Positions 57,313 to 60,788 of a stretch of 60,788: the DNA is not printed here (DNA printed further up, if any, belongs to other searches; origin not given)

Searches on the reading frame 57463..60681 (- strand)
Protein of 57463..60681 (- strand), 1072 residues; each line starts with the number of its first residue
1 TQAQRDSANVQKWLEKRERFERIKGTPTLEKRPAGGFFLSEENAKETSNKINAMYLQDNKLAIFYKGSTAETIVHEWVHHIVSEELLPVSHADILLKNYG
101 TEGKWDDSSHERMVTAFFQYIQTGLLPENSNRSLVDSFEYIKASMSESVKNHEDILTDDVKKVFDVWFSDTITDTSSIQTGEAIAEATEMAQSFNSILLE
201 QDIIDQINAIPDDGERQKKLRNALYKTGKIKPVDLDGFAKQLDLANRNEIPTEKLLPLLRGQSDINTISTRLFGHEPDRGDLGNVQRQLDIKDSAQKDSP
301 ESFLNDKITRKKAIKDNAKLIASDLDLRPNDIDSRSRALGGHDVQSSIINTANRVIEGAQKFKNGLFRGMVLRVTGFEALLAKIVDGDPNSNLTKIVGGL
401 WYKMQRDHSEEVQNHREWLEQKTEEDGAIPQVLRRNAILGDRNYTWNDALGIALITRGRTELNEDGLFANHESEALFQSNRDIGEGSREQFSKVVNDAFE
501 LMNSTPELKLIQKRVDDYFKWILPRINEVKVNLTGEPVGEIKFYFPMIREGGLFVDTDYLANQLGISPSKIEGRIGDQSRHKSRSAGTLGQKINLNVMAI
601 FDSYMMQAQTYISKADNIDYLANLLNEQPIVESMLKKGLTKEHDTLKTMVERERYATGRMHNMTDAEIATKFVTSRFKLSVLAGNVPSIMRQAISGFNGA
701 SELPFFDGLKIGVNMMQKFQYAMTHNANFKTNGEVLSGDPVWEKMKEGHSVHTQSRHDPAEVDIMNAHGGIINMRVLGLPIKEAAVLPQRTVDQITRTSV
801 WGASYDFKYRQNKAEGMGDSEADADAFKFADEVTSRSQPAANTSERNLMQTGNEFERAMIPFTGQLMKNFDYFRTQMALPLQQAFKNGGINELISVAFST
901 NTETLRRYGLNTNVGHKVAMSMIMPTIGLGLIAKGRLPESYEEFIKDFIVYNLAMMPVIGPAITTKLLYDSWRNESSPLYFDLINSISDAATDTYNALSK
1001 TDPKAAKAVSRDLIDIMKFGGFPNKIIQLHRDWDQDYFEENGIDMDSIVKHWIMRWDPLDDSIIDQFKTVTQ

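Call 34: search_protein_families(library=pfam, proteins=[window:57463-60681:-], max_evalue=0.01)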
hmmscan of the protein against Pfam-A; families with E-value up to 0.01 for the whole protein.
window:57463-60681:- (1072 aa): 1 family
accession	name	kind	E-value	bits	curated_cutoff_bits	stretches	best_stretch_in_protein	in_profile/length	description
PF21593.2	DUF6853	-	0.0076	17.1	27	0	82-126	24-68/120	Family of unknown function (DUF6853)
